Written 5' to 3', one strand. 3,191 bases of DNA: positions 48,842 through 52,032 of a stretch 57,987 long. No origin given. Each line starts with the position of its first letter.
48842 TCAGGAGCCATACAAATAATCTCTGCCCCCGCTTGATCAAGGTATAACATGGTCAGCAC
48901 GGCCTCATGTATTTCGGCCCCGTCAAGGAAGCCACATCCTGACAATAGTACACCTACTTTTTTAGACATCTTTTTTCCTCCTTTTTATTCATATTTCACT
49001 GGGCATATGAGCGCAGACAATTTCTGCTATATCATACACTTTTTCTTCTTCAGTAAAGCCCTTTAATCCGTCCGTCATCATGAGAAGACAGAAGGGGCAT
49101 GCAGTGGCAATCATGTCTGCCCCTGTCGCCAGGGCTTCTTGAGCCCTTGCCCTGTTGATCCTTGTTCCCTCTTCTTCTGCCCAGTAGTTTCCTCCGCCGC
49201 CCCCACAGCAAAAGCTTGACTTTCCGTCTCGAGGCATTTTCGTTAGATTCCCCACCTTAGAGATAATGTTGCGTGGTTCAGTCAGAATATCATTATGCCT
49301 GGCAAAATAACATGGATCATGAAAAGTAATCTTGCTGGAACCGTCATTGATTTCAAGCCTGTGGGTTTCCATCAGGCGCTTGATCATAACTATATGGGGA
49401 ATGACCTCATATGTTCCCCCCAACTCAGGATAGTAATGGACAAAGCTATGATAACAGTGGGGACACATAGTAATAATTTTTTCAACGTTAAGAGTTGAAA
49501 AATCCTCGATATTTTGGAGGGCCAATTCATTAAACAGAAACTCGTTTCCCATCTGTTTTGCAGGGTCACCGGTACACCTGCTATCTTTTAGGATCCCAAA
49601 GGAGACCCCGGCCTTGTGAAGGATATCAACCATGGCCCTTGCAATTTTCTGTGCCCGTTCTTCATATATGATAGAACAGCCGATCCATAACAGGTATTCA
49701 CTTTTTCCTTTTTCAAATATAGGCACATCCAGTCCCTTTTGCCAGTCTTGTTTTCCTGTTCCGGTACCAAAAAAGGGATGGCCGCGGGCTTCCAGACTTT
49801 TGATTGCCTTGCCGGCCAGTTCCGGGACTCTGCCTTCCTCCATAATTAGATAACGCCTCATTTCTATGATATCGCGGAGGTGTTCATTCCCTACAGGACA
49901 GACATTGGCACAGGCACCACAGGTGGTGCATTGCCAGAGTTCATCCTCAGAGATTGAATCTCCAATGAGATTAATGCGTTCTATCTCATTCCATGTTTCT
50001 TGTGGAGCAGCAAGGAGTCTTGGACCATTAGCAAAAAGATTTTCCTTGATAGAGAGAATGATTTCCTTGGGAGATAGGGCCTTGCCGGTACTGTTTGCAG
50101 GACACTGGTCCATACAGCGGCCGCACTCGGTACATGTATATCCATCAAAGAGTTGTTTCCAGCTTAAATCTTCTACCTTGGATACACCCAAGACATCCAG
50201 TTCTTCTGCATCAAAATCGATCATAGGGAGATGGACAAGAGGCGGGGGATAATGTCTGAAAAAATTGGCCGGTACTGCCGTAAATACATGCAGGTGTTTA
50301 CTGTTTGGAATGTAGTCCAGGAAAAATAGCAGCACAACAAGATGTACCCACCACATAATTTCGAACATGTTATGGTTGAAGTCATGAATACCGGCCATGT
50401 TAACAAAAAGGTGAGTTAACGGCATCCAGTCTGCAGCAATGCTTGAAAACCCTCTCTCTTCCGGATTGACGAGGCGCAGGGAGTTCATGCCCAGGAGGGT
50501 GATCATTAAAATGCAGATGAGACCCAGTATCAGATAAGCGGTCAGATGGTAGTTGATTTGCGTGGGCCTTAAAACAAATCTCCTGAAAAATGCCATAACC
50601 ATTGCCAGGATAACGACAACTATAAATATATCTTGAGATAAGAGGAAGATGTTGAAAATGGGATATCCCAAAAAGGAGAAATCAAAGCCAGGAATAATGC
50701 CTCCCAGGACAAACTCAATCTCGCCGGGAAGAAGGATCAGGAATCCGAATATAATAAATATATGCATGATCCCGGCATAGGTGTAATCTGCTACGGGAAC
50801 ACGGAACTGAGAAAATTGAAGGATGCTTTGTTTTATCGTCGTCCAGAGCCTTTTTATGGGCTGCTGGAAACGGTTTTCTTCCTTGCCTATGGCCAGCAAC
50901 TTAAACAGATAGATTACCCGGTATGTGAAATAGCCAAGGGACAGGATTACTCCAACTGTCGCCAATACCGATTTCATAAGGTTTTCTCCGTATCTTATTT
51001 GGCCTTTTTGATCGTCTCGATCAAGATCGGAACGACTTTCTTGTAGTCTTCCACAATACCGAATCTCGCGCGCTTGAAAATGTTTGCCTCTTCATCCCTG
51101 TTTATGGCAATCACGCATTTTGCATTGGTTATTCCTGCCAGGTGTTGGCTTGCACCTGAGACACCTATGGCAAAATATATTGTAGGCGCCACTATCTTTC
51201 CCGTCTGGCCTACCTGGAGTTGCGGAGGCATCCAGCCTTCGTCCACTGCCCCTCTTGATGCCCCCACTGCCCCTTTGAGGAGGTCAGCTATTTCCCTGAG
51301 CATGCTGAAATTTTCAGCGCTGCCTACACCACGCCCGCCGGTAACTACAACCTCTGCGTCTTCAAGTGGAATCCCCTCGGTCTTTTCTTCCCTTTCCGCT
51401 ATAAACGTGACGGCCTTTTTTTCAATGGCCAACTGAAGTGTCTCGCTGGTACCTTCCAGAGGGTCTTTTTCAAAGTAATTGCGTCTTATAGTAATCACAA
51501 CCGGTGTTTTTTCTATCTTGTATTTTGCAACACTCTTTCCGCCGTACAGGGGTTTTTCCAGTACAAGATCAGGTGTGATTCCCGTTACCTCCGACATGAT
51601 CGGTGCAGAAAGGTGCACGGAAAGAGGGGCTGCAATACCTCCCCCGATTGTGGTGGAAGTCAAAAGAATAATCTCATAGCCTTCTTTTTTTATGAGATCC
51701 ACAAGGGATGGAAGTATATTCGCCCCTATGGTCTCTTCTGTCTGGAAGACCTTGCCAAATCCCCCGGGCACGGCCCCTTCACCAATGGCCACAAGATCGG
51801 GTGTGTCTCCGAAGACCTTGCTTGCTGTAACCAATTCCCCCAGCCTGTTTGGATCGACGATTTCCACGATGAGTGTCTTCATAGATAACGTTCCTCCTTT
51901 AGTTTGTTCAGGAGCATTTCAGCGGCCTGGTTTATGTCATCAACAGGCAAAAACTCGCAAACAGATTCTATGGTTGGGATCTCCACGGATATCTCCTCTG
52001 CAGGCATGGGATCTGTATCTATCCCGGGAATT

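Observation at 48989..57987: bbs-type (substituted-succinyl-CoA beta-oxidation) operon with its own EtfAB and a membrane FeS oxidoreductase; substrate unknown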

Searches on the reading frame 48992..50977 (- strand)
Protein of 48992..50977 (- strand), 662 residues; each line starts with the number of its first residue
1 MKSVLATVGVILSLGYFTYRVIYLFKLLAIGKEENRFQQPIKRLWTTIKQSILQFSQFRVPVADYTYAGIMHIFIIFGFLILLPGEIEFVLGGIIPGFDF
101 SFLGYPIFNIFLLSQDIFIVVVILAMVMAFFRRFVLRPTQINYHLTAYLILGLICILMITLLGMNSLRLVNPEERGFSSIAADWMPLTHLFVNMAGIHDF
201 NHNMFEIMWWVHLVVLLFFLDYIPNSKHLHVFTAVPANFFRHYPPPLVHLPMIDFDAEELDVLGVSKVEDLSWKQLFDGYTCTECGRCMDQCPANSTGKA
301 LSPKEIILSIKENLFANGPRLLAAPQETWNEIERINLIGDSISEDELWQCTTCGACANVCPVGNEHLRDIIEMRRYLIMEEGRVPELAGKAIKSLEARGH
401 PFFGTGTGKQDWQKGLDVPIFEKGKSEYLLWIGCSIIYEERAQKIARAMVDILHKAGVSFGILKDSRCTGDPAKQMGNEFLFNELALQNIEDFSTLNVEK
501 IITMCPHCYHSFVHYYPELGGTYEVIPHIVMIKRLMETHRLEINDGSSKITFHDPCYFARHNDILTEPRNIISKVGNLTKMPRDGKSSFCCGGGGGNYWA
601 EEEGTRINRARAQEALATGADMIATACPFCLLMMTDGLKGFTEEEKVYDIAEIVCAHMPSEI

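Call 5: search_protein_families(library=pfam, proteins=[window:48992-50977:-])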
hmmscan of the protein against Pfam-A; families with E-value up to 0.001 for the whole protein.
window:48992-50977:- (662 aa): 12 families
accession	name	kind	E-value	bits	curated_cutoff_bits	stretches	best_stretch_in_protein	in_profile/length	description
PF02754.22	CCG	-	1.3e-32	112.2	20.6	2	550-634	1-84/85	Cysteine-rich domain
PF13187.11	Fer4_9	-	1.4e-10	41.5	27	1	282-363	2-50/52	4Fe-4S dicluster domain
PF13237.11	Fer4_10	-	3.1e-09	37.1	25.5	1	277-361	4-53/53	4Fe-4S dicluster domain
PF13183.11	Fer4_8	-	5.9e-09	36.8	27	1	281-363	4-67/68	4Fe-4S dicluster domain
PF13534.11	Fer4_17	-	2.4e-06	28.4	22.2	1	282-362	2-58/61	4Fe-4S dicluster domain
PF12797.12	Fer4_2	-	3.9e-06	26.9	24.5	1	273-294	1-22/22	4Fe-4S binding domain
PF13484.11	Fer4_16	-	6.2e-06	27.3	30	1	281-362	1-65/66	4Fe-4S double cluster binding domain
PF14697.11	Fer4_21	-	1.5e-05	25.5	35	0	348-362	39-53/59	4Fe-4S dicluster domain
PF12838.12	Fer4_7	-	3.3e-05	24.7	27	1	281-363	1-51/52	4Fe-4S dicluster domain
PF00037.32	Fer4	-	9.7e-05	22.5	21.1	0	281-295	7-21/24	4Fe-4S binding domain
PF17179.9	Fer4_22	-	0.00033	21.9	27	0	272-295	71-94/95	4Fe-4S dicluster domain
PF25160.1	LdpA_Fe-S-bd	-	0.00047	20.3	27.6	0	349-364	27-42/49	LdpA Fe-S cluster-binding domain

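Call 6: search_protein_families(library=ncbifam, proteins=[window:48992-50977:-])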
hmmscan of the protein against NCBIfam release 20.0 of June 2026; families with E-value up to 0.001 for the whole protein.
window:48992-50977:- (662 aa): 34 families (the best 25 are shown)
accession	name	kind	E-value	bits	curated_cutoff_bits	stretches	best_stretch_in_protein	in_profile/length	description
NF004898.0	PRK06259.1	equivalog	5.9e-47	160.4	385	1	344-654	182-484/488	fumarate reductase (CoM/CoB) subunit TfrB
NF045670.1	quin_L_LdhH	equivalog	1.5e-33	116.1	800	1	424-654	465-705/706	L-lactate dehydrogenase (quinone) large subunit LdhH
NF045663.1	diclust_near_Sec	equivalog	3.2e-21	75.1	530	1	348-630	353-614/759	pyridine nucleotide-disulfide oxidoreductase/dicluster-binding protein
NF008369.0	PRK11168.1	equivalog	9.1e-16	57.7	278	1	382-635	124-381/401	anaerobic glycerol-3-phosphate dehydrogenase subunit C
NF045796.1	DsrK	equivalog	3e-15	55.8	400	1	282-607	52-384/453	sulfate reduction electron transfer complex DsrMKJOP subunit DsrK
NF045711.1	sulf_resp_HmcF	equivalog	1.3e-10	40.7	750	1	525-634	309-425/457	sulfate respiration complex iron-sulfur protein HmcF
NF045724.1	ferredox_TmcB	equivalog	1e-09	37.5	735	1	441-655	200-425/430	electron transfer complex ferredoxin TmcB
TIGR03290.1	CoB_CoM_SS_C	equivalog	3.6e-09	36.7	160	1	335-399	33-96/144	CoB--CoM heterodisulfide reductase subunit C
NF009226.0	PRK12576.1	equivalog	2.1e-08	33.8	344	1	272-397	146-256/317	succinate dehydrogenase/fumarate reductase iron-sulfur subunit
NF038018.1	qmoC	equivalog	4.5e-07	29.6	300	0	36-180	190-329/360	quinone-interacting membrane-bound oxidoreductase complex subunit QmoC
NF058577.1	FdxA_fam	equivalog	1e-06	28.8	65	0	349-363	37-51/52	4Fe-4S ferredoxin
NF041890.1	hdrC_Methbact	equivalog_domain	1.3e-06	28.1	270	1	342-366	66-90/192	ferredoxin:CoB-CoM heterodisulfide reductase subunit HdrC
TIGR03379.1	glycerol3P_GlpC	equivalog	1.4e-06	27.4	279.9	1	387-630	125-373/397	anaerobic glycerol-3-phosphate dehydrogenase subunit GlpC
NF004616.0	PRK05950.1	subfamily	4.6e-06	26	228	1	274-380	141-236/238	succinate dehydrogenase iron-sulfur subunit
TIGR03288.1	CoB_CoM_SS_B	equivalog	5e-06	26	345.15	1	587-638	189-241/290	CoB--CoM heterodisulfide reductase subunit B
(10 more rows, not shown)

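Call 46: find_homologous_proteins(query=window:48992-50977:-, max_evalue=1e-60)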
Query window:48992-50977:- (662 aa): 4569 proteins with E <= 1e-60 among 8000 candidates; the best 120 are listed.
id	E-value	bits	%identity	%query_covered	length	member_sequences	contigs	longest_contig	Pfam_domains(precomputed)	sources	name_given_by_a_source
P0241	0.0e+0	1558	100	100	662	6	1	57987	PF14697.12,PF12797.13,PF13484.12,PF13534.12,PF02754.22,PF13237.12,PF13183.12,PF13187.12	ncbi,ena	-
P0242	0.0e+0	1353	85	100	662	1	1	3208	PF12797.13,PF13484.12,PF12838.13,PF13534.12,PF02754.22,PF13237.12,PF13183.12,PF13187.12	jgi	jgi:Fe-S oxidoreductase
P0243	0.0e+0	1305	83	99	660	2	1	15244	PF12797.13,PF13484.12,PF02754.22,PF13237.12,PF13183.12,PF13187.12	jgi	-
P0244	0.0e+0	1187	74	99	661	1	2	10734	PF14697.12,PF12797.13,PF12838.13,PF13534.12,PF02754.22,PF13237.12,PF13183.12,PF13187.12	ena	-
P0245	0.0e+0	1184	74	99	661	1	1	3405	PF14697.12,PF12797.13,PF12838.13,PF13534.12,PF02754.22,PF13237.12,PF13183.12,PF13187.12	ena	-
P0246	0.0e+0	1181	74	99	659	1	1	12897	PF12797.13,PF12838.13,PF13534.12,PF02754.22,PF13237.12,PF13183.12,PF13187.12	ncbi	-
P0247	0.0e+0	1174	73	99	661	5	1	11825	PF14697.12,PF12797.13,PF12838.13,PF13534.12,PF02754.22,PF13237.12,PF13183.12,PF13187.12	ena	-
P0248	0.0e+0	1173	74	99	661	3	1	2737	PF14697.12,PF12797.13,PF12838.13,PF13534.12,PF02754.22,PF13237.12,PF13183.12,PF13187.12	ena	-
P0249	0.0e+0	1162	72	100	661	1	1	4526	PF12797.13,PF13484.12,PF12838.13,PF13534.12,PF02754.22,PF13237.12,PF13183.12,PF13187.12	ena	-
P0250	0.0e+0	1153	72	99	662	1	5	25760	PF12838.13,PF13534.12,PF02754.22,PF13237.12,PF13183.12,PF13187.12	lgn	-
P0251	0.0e+0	1150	72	99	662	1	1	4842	PF13484.12,PF12838.13,PF13534.12,PF02754.22,PF13237.12,PF13183.12,PF13187.12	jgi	-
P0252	0.0e+0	1121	71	99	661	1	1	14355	PF12797.13,PF00037.33,PF13484.12,PF12838.13,PF02754.22,PF13237.12,PF13183.12,PF13187.12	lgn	-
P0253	0.0e+0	1114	70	99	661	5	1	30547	PF14697.12,PF12797.13,PF00037.33,PF12838.13,PF13534.12,PF02754.22,PF13237.12,PF13183.12,PF13187.12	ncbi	-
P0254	0.0e+0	1106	70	99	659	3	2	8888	PF13534.12,PF02754.22,PF13237.12,PF13183.12,PF13187.12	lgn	-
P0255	0.0e+0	1102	69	99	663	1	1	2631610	PF12797.13,PF12838.13,PF02754.22,PF13237.12,PF13183.12,PF13187.12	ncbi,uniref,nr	ncbi:Fe-S osidoreductase [uncultured Desulfobacterium sp.]|uniref:Fe-S osidoreductase n=1 Tax=uncult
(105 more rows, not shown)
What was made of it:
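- Checked: The window is a whole 57,987-bp contig (call 46).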

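Call 47: find_encoding_contigs(protein=P0255, flank=10000, max_places=1)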
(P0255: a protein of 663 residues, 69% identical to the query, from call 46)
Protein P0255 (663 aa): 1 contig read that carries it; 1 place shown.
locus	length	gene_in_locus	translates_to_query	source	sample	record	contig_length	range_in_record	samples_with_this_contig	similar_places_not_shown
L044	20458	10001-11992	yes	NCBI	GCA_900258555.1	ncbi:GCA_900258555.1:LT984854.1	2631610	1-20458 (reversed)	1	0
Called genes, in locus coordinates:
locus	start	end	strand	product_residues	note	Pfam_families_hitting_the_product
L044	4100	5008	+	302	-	PF02515:CoA_transf_3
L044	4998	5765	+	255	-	PF02515:CoA_transf_3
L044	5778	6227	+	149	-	PF02515:CoA_transf_3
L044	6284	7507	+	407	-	PF02771:Acyl-CoA_dh_N, PF02770:Acyl-CoA_dh_M, PF00441:Acyl-CoA_dh_1, PF08028:Acyl-CoA_dh_2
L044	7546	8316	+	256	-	PF00378:ECH_1, PF16113:ECH_2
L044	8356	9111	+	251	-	PF01012:ETF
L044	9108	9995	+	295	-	PF01012:ETF, PF00766:ETF_alpha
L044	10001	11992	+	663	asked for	PF12797:Fer4_2 (faint), PF12838:Fer4_7 (faint), PF13183:Fer4_8, PF13187:Fer4_9, PF13237:Fer4_10, PF02754:CCG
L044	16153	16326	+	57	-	PF08201:BssC_TutF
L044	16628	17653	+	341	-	PF00994:MoCF_biosynth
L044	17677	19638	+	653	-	PF00724:Oxidored_FMN, PF00890:FAD_binding_2 (weak), PF01266:DAO (weak), PF03486:HI0933_like, PF07992:Pyr_redox_2, PF12831:FAD_oxidored, PF13450:NAD_binding_8, PF00070:Pyr_redox, +5 more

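Call 48: find_encoding_contigs(protein=P0253, flank=10000, max_places=1)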
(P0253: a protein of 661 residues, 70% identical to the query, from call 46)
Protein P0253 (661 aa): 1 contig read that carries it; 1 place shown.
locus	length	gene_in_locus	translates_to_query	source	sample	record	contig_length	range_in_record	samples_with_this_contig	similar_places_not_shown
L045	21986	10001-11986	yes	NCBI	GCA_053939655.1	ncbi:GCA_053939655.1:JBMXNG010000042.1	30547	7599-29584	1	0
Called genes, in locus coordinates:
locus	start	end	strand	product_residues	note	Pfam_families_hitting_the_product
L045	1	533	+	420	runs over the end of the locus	PF00440:TetR_N, PF08359:TetR_C_4, PF17932:TetR_C_24 (faint), PF17938:TetR_C_29 (faint), PF00440:TetR_N, PF08359:TetR_C_4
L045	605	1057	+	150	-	PF12172:zf-ChsH2, PF01796:OB_ChsH2_C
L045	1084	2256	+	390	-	PF00108:Thiolase_N, PF22691:Thiolase_C_1, PF02803:Thiolase_C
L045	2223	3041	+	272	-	PF23441:SDR (weak), PF00106:adh_short, PF08643:DUF1776 (weak), PF08659:KR, PF13561:adh_short_C2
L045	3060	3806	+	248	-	PF00106:adh_short, PF08659:KR, PF23441:SDR, PF13561:adh_short_C2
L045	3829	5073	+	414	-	PF02515:CoA_transf_3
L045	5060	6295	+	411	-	PF02515:CoA_transf_3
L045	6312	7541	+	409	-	PF02771:Acyl-CoA_dh_N, PF02770:Acyl-CoA_dh_M, PF00441:Acyl-CoA_dh_1, PF08028:Acyl-CoA_dh_2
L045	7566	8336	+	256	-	PF00378:ECH_1, PF16113:ECH_2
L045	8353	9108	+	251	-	PF01012:ETF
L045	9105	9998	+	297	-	PF01012:ETF, PF00766:ETF_alpha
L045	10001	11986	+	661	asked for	PF00037:Fer4 (faint), PF12797:Fer4_2 (faint), PF12838:Fer4_7 (weak), PF13183:Fer4_8, PF13187:Fer4_9, PF13237:Fer4_10, PF13534:Fer4_17 (weak), PF02754:CCG, +1 more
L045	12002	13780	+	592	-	PF01039:Carboxyl_trans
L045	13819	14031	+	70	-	PF00364:Biotin_lipoyl, PF25917:BSH_RND (faint), PF25919:BSH_CusB (faint), PF25973:BSH_CzcB (faint), PF25984:BSH_YknX (faint), PF25997:BSH_YhbJ (weak), PF26077:BSH_Fcp1 (faint)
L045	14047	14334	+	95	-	PF03992:ABM (weak)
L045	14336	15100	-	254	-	PF02775:TPP_enzyme_C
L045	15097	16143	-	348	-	PF01855:POR_N, PF02780:Transketolase_C (weak), PF17147:PFOR_II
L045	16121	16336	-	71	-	PF12838:Fer4_7 (faint), PF12797:Fer4_2 (faint), PF25160:LdpA_Fe-S-bd (faint), PF12837:Fer4_6 (faint), PF13237:Fer4_10, PF14697:Fer4_21 (weak), PF13187:Fer4_9, PF00037:Fer4 (weak), +2 more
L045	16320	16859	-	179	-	PF01558:POR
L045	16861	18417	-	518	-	PF00501:AMP-binding, PF13193:AMP-binding_C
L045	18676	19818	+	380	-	PF03977:OAD_beta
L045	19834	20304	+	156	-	-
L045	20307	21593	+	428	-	PF00108:Thiolase_N, PF00109:ketoacyl-synt (faint), PF02803:Thiolase_C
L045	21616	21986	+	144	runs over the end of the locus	-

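Call 70: search_protein_families(library=pfam, proteins=[L045:18676-19815:+, L045:19834-20301:+], max_evalue=0.01)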
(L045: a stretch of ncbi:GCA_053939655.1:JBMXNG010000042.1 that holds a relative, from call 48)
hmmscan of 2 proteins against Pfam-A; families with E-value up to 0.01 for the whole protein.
L045:18676-19815:+ (380 aa): 1 family
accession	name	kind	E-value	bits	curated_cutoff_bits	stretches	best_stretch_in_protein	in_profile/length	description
PF03977.18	OAD_beta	-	3.7e-152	506.8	31.6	1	27-379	3-349/349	Na+-transporting oxaloacetate decarboxylase beta subunit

L045:19834-20301:+ (156 aa): 0 families

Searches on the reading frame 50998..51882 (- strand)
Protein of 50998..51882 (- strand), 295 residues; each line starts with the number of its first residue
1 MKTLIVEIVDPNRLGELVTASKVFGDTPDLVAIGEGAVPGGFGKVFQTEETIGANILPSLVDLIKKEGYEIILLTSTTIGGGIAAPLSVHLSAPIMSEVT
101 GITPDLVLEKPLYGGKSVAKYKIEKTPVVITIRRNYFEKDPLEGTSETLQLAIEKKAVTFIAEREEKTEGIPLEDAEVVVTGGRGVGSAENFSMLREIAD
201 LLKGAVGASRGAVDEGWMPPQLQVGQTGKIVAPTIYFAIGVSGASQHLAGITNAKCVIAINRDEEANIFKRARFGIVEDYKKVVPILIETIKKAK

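Call 5: search_protein_families(library=pfam, proteins=[window:50998-51882:-])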
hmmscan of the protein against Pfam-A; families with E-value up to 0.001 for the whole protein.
window:50998-51882:- (295 aa): 2 families
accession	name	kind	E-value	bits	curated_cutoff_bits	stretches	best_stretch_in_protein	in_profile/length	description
PF00766.25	ETF_alpha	-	3.5e-34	117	27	1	173-251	2-80/81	Electron transfer flavoprotein FAD-binding domain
PF01012.27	ETF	-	9.6e-16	58.5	26.7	1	58-156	79-176/181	Electron transfer flavoprotein domain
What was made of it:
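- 50995..51882 (-): etfA, the ETF alpha subunit (295 aa). ATGA overlap with etfB. Pfam ETF and ETF_alpha (call 5).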

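Call 6: search_protein_families(library=ncbifam, proteins=[window:50998-51882:-])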
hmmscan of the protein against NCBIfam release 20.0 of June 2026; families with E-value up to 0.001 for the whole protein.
window:50998-51882:- (295 aa): 5 families
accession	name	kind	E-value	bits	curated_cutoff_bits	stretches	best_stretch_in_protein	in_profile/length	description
NF042970.1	AcrlCoAredClosAcrA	equivalog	2e-37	129.1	600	1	159-293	222-359/360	acryloyl-CoA reductase electron transfer subunit beta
NF008884.0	PRK11916.1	equivalog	1.4e-33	116.6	528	1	55-291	66-310/312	electron transfer flavoprotein subunit alpha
NF038209.1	mft_etfA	equivalog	1.4e-32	113.3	240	1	48-288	52-299/303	mycofactocin-associated electron transfer flavoprotein alpha subunit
NF002889.0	PRK03363.1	equivalog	2.4e-30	105.9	549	1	60-291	71-311/313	electron transfer flavoprotein subunit alpha/FixB family protein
NF051845.1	EtFlavAlphaProt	equivalog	1.2e-29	103.5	600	1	168-294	279-402/406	electron transfer flavoprotein subunit alpha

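Call 54: search_solved_structures(query=window:50998-51882:-, max_evalue=1e-20)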
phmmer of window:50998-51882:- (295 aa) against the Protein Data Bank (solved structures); distinct sequences matched with E-value up to 1e-20: 14.
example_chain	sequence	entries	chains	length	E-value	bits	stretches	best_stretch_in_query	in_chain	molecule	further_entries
5ow0_A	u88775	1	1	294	5.6e-123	412.8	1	1-293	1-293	Electron transfer flavoprotein, alpha subunit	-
1efv_A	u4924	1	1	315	2.3e-45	158.2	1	23-293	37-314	ELECTRON TRANSFER FLAVOPROTEIN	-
1t9g_R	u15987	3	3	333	2.8e-45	157.9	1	23-293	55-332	Electron transfer flavoprotein alpha-subunit, mitochondrial | Electron transfer flavoprotein alpha-subunit, mitochondrial precursor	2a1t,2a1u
1efp_A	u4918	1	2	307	1.1e-44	156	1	32-287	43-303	PROTEIN (ELECTRON TRANSFER FLAVOPROTEIN)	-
7koe_B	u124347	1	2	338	3.8e-43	150.9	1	57-291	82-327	Electron transfer flavoprotein, alpha subunit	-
5ol2_A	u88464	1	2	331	7.5e-39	136.8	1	62-294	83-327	Electron transfer flavoprotein large subunit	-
6fah_A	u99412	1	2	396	2.5e-37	131.8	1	59-293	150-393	Caffeyl-CoA reductase-Etf complex subunit CarE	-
4kpu_A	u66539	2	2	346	1.5e-34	122.7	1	109-293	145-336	Electron transfer flavoprotein alpha subunit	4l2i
7qh2_A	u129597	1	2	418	3.1e-29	105.3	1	55-291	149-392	Lactate dehydrogenase (NAD(+),ferredoxin) subunit LctC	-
1o94_D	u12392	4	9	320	4.1e-24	88.5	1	124-280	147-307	ELECTRON TRANSFER FLAVOPROTEIN ALPHA-SUBUNIT | ELECTRON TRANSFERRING FLAVOPROTEIN ALPHA-SUBUNIT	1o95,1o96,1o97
3clu_D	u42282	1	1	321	1.1e-23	87.1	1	124-280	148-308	Electron transfer flavoprotein subunit alpha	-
3clt_D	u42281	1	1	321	2.1e-23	86.2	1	124-280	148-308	Electron transfer flavoprotein subunit alpha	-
3clr_D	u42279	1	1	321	2.8e-23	85.8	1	124-280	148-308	Electron transfer flavoprotein subunit alpha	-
3cls_D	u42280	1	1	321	5.2e-23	84.9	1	124-280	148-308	Electron transfer flavoprotein subunit alpha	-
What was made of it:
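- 50995..51882 (-): 413 bits to PDB 5ow0_A over residues 1-293; the next hit scores 158 bits (call 54).
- On Strict-anaerobe bbs variant with ETF and ETF:menaquinone oxidoreductase (EMO): EtfA scores 413 bits to 5ow0_A; the next hit scores 158 bits (call 54).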
